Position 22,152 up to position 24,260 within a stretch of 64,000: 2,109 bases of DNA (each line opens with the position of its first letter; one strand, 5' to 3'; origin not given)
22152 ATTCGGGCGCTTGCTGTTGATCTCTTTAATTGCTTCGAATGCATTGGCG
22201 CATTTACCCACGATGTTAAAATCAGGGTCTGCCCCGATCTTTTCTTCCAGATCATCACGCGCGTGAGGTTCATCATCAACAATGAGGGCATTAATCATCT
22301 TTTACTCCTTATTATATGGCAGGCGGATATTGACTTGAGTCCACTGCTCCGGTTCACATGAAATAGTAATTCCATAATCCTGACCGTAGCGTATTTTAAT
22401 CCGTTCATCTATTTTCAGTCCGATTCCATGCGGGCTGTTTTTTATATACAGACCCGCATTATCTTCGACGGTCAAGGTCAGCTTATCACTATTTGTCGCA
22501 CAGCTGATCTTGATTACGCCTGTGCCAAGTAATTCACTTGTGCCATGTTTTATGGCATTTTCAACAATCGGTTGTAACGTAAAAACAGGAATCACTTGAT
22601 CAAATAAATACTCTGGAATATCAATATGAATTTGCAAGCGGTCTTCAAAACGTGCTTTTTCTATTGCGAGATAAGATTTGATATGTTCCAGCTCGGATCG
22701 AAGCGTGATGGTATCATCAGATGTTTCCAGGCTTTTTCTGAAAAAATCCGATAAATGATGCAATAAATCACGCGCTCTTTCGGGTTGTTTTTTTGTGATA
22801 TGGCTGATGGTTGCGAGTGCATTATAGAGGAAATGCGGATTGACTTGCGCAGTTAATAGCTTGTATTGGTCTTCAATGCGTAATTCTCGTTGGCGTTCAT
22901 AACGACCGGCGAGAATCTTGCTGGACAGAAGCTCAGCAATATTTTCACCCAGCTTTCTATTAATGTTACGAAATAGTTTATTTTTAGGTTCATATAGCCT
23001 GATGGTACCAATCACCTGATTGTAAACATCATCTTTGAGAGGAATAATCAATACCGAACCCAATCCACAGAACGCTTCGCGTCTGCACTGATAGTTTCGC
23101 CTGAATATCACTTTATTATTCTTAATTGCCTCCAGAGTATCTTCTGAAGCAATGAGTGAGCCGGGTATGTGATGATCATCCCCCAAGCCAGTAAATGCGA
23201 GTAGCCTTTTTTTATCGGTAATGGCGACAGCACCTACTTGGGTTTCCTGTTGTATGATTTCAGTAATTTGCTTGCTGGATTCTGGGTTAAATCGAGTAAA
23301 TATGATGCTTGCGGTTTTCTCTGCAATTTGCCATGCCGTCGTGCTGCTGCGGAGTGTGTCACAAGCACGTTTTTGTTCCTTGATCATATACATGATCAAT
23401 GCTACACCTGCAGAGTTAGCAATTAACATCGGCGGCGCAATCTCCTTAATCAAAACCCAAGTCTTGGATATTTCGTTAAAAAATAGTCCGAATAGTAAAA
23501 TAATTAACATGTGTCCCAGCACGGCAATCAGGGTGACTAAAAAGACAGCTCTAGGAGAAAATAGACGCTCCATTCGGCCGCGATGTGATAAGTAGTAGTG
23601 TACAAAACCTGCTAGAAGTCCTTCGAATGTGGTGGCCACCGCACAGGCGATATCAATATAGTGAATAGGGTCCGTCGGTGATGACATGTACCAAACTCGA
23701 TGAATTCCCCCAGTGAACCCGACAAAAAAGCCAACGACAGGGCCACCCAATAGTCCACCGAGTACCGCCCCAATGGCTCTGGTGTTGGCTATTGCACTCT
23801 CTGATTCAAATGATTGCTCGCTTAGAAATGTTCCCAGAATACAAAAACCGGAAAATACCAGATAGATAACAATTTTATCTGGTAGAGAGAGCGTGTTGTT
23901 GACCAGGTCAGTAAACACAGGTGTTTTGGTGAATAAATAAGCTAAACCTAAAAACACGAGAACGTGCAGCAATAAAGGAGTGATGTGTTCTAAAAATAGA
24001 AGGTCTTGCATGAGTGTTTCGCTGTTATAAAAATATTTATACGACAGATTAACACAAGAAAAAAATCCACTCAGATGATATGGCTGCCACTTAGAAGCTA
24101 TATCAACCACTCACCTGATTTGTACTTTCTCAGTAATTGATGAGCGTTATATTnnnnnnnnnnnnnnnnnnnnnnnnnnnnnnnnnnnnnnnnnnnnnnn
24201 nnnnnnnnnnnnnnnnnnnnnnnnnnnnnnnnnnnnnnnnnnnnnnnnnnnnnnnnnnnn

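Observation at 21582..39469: Co-directional 15-kb block bracketed by two paralogous LytS/LytTR systems: candidate membrane-stress and envelope-remodelling regulon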

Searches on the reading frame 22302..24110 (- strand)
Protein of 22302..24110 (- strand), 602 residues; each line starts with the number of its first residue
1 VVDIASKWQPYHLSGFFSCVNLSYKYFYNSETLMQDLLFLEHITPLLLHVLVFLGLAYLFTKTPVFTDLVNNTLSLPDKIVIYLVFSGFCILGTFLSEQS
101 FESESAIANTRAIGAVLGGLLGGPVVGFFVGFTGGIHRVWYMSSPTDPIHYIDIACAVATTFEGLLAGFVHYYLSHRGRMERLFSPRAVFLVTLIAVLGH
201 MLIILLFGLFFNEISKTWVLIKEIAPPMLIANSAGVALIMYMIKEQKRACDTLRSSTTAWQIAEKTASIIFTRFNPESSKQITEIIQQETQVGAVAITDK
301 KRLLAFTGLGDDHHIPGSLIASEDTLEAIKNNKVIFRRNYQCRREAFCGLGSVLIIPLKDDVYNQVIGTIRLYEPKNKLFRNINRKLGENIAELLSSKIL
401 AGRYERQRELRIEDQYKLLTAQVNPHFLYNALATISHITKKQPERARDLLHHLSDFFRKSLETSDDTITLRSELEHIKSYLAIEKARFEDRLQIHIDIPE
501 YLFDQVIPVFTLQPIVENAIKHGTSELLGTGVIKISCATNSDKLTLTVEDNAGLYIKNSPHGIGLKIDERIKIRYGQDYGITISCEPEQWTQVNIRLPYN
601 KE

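Call 3: search_protein_families(library=pfam, proteins=[window:22302-24110:-], max_evalue=0.01)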
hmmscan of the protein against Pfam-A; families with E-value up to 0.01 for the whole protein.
window:22302-24110:- (602 aa): 8 families
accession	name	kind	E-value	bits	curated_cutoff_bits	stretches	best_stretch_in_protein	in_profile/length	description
PF07694.17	5TM-5TMR_LYT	-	7.6e-41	140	24.6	1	64-245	2-168/169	5TMR of 5TMR-LYT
PF06580.19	His_kinase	-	1.6e-26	92.8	25.2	1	415-492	2-81/81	Histidine kinase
PF12822.12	ECF_trnsprt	-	5.7e-05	23.6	30.7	1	85-225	8-150/169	ECF transporter, substrate-specific component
PF02518.31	HATPase_c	-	0.00016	22.5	26.4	1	512-599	10-109/111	Histidine kinase-, DNA gyrase B-, and HSP90-like ATPase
PF20303.3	YLATT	-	0.00087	19.6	26.7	0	63-103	48-90/107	YEATS-Like-Associating Three TM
PF13185.12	GAF_2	-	0.0017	19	28.6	1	282-396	11-132/136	GAF domain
PF20721.2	C19orf12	-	0.0033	17.7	30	1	114-152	52-90/163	C19orf12-like protein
PF07155.17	ECF-ribofla_trS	-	0.008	16.6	26.7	0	89-241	17-164/172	ECF-type riboflavin transporter, S component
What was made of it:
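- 22302..24011 (-): HK1: BtsS-type LytS histidine kinase (start corrected from 24110). Pfam 5TM-5TMR_LYT, GAF, His_kinase (call 3).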

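Call 17: search_protein_families(library=ncbifam, proteins=[window:22302-24011:-], max_evalue=0.001)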
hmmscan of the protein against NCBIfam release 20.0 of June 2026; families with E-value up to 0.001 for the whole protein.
window:22302-24011:- (569 aa): 1 family
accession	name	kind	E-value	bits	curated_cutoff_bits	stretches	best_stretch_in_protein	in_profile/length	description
NF040750.1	tetrathio_HK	equivalog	6.6e-05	21.6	750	1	386-520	367-496/555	tetrathionate respiration histidine kinase TtrS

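Call 52: find_homologous_proteins(query=window:22302-24011:-, max_evalue=1e-150)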
Query window:22302-24011:- (569 aa): 1130 proteins with E <= 1e-150 among 8000 candidates; the best 120 are listed.
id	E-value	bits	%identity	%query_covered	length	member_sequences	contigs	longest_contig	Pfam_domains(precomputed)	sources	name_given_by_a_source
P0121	0.0e+0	1280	100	100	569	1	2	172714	PF07694.18,PF06580.20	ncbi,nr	ncbi:MAG: histidine kinase [Gammaproteobacteria bacterium]|nr:histidine kinase [Gammaproteobacteria 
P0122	0.0e+0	1150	89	100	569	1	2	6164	PF07694.18,PF06580.20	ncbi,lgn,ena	-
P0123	0.0e+0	1119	87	100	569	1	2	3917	PF07694.18,PF06580.20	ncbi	-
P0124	0.0e+0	1117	87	100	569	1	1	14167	PF07694.18,PF06580.20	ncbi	-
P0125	0.0e+0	1114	86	100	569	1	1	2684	PF07694.18,PF06580.20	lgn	-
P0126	0.0e+0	1108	85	100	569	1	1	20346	PF07694.18,PF06580.20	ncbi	-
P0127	2.0e-294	995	79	99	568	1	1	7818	PF07694.18,PF06580.20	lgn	-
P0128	3.0e-276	935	73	100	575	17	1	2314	PF07694.18,PF06580.20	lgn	-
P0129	4.5e-274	928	72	100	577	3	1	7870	PF07694.18,PF06580.20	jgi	-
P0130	1.6e-272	923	73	100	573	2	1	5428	PF07694.18,PF06580.20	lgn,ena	-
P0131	1.6e-271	920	72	100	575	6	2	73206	PF07694.18,PF06580.20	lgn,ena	-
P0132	2.0e-271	920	72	100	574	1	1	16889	PF07694.18,PF06580.20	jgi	-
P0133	3.0e-271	919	73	99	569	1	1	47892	PF13185.13,PF07694.18,PF06580.20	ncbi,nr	ncbi:MAG: sensor histidine kinase [Gammaproteobacteria bacterium]|nr:sensor histidine kinase [Gammap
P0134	2.8e-270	916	71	100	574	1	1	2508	PF07694.18,PF06580.20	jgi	-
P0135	3.0e-270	916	71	100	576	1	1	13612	PF15714.12,PF07694.18,PF06580.20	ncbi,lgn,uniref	ncbi:Sensor histidine kinase YehU [hydrothermal vent metagenome]|uniref:histidine kinase n=1 Tax=hyd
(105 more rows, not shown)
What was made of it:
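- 22302..24011 (-): The identical 569-aa protein is deposited (call 52).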

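Call 53: find_encoding_contigs(protein=P0132, flank=10000, max_places=2)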
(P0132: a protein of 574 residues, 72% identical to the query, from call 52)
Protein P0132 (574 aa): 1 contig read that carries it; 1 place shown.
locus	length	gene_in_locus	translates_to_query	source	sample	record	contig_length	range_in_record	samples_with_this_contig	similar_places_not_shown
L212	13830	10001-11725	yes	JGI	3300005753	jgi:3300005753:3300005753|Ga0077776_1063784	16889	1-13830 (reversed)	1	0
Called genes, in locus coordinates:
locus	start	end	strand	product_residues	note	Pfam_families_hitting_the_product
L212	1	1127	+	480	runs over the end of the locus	PF00474:SSF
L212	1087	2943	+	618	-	-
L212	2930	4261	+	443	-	-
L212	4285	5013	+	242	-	PF14518:Haem_oxygenas_2 (weak)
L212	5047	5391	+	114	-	PF04397:LytTR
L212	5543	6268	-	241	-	PF00072:Response_reg, PF04397:LytTR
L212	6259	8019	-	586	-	PF07694:5TM-5TMR_LYT, PF13185:GAF_2, PF13492:GAF_3 (weak), PF15714:SpoVT_C (weak), PF06580:His_kinase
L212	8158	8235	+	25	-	-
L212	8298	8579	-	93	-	-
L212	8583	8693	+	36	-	-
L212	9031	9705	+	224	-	-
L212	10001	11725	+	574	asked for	PF07694:5TM-5TMR_LYT, PF06580:His_kinase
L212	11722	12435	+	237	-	PF00072:Response_reg, PF04397:LytTR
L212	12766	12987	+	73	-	PF00375:SDF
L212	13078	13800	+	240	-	-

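Call 54: find_encoding_contigs(protein=P0126, flank=10000, max_places=2)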
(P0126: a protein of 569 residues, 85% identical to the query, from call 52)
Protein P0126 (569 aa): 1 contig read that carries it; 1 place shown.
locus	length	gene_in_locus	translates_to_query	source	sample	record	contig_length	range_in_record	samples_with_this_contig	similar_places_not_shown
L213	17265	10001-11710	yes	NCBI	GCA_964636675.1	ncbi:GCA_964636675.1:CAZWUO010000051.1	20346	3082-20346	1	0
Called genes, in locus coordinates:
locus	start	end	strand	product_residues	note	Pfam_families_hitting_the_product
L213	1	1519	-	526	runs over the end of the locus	PF04262:Glu_cys_ligase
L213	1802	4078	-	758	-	PF09826:Beta_propel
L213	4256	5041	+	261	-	-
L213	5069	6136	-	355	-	PF02463:SMC_N (faint), PF13555:AAA_29 (weak), PF00005:ABC_tran, PF08402:TOBE_2 (weak)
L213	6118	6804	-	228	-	PF00528:BPD_transp_1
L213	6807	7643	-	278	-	PF01547:SBP_bac_1, PF13531:SBP_bac_11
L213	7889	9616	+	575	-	PF00270:DEAD, PF04851:ResIII (weak), PF00271:Helicase_C, PF25399:DeaD_dimer, PF03880:DbpA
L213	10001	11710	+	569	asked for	PF07694:5TM-5TMR_LYT, PF06580:His_kinase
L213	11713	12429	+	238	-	PF00072:Response_reg, PF04397:LytTR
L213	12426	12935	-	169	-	-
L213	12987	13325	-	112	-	-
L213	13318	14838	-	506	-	PF00733:Asn_synthase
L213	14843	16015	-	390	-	PF13489:Methyltransf_23, PF08241:Methyltransf_11, PF08242:Methyltransf_12, PF13649:Methyltransf_25, PF13847:Methyltransf_31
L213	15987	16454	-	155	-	-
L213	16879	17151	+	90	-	-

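Call 55: find_encoding_contigs(protein=P0124, flank=10000, max_places=2)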
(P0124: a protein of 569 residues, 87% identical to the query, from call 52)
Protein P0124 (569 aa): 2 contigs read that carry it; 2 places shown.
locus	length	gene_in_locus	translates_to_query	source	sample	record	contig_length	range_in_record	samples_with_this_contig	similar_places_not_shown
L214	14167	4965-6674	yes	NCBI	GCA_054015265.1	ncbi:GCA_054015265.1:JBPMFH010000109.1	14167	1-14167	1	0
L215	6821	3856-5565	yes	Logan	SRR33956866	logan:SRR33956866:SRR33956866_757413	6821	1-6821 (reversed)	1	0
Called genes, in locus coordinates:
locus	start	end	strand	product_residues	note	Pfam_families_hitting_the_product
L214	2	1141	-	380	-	?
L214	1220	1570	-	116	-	PF01844:HNH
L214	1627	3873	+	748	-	PF00403:HMA, PF00122:E1-E2_ATPase, PF00702:Hydrolase, PF08282:Hydrolase_3 (faint)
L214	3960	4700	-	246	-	PF27765:UCP032817-like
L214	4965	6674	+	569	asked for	PF07694:5TM-5TMR_LYT, PF06580:His_kinase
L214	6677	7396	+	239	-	PF00072:Response_reg, PF04397:LytTR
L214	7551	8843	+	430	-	-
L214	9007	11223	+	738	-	PF13328:HD_4, PF01966:HD, PF04607:RelA_SpoT, PF02824:TGS, PF19296:RelA_AH, PF28438:RelA_RIS, PF01842:ACT (weak), PF13291:ACT_4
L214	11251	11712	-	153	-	PF05425:CopD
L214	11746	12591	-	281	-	PF12048:DUF3530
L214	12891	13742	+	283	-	-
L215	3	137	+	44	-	?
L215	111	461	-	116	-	PF01844:HNH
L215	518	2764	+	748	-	PF00403:HMA, PF00122:E1-E2_ATPase, PF00702:Hydrolase, PF08282:Hydrolase_3 (faint)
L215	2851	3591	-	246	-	PF27765:UCP032817-like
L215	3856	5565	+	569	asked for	PF07694:5TM-5TMR_LYT, PF06580:His_kinase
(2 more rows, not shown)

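Call 99: search_protein_families(library=pfam, proteins=[L212:9031-9705:+], max_evalue=0.01)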
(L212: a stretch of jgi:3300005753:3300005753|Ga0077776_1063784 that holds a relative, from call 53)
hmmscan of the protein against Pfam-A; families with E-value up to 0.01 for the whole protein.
L212:9031-9705:+ (224 aa): 1 family
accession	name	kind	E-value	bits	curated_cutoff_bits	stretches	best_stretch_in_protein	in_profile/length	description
PF13505.12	OMP_b-brl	-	0.00057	20.5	28.7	1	29-224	11-175/175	Outer membrane protein beta-barrel domain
